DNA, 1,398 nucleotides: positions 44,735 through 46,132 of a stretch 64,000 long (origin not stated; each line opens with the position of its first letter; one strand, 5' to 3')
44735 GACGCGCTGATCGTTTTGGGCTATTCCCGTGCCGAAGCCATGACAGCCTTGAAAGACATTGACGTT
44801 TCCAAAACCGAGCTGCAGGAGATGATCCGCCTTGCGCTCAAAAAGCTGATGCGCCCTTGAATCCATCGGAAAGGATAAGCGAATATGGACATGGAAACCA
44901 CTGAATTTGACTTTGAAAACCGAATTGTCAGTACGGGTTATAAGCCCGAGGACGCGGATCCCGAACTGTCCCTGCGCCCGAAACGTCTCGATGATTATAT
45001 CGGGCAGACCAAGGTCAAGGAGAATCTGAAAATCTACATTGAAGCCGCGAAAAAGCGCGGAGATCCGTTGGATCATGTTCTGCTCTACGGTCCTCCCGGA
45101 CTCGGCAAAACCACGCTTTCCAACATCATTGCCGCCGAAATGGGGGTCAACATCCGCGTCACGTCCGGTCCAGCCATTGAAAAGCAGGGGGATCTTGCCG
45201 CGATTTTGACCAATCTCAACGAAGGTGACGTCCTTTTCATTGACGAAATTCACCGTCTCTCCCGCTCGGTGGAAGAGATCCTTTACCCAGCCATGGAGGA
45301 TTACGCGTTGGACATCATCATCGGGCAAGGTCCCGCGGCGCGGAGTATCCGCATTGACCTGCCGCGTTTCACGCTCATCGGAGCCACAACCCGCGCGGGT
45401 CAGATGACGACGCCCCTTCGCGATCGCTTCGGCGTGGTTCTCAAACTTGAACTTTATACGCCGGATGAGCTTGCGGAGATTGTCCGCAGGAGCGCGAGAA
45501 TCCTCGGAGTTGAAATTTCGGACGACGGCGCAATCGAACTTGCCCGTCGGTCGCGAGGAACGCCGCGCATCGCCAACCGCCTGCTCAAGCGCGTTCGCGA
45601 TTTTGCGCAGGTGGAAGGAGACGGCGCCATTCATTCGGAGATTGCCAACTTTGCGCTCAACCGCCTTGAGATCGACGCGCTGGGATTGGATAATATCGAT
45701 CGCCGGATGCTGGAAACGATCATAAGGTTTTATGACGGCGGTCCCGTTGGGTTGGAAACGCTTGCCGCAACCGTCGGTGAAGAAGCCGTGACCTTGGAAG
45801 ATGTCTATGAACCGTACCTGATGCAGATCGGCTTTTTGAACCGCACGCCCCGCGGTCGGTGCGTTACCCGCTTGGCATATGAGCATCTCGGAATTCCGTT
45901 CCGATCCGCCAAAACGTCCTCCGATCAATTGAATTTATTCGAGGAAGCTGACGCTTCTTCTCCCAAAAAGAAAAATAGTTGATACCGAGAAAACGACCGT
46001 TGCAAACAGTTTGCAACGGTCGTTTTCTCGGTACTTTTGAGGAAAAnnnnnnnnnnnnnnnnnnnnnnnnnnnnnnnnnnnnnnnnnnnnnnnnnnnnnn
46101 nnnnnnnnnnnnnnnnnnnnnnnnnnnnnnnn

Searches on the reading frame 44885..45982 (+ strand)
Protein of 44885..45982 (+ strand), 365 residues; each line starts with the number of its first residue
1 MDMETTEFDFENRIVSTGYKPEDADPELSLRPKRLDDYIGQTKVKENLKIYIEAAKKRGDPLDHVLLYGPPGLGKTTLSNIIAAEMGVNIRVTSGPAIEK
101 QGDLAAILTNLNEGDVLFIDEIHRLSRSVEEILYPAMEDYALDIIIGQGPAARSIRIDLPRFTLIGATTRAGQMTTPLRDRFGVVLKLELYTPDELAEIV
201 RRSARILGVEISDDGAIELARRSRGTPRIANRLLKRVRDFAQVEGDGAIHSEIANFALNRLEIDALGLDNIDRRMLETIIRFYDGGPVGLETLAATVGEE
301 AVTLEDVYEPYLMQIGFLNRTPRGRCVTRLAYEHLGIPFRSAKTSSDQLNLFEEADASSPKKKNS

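Call 12: search_protein_families(library=pfam, proteins=[window:44885-45982:+])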
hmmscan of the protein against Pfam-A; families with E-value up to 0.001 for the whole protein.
window:44885-45982:+ (365 aa): 11 families
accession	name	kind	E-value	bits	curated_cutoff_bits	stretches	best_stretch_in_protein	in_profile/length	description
PF05496.18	RuvB_N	-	6.7e-84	279.9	27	1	30-188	1-159/159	Holliday junction DNA helicase RuvB P-loop domain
PF17864.7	AAA_lid_4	-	4.1e-34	116.6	27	1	191-264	1-74/74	RuvB AAA lid domain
PF05491.19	RuvB_C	-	1.3e-23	83.1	24.7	1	266-335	2-71/72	RuvB C-terminal winged helix domain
PF00004.35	AAA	-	2.8e-21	76.8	21.2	1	65-189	1-130/131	ATPase family associated with various cellular activities (AAA)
PF07728.20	AAA_5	-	2.8e-10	40.8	22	1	64-182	1-139/139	AAA domain (dynein-related subfamily)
PF05673.19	DUF815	-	4e-05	23.3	23.8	0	32-121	24-115/249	Protein of unknown function (DUF815)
PF13191.12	AAA_16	-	6.5e-05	23.9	32.6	0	55-92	18-55/167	AAA ATPase domain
PF01078.27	Mg_chelatase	-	0.0001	22.2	20.3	0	36-82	3-42/207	Magnesium chelatase, subunit ChlI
PF13401.12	AAA_22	-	0.00061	20.5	27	0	65-83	8-26/130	AAA domain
PF13173.12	AAA_14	-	0.00086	19.8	27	0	65-138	5-87/129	AAA domain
PF20720.3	nSTAND3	-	0.00096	19.3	27.2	0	62-88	17-43/155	Novel STAND NTPase 3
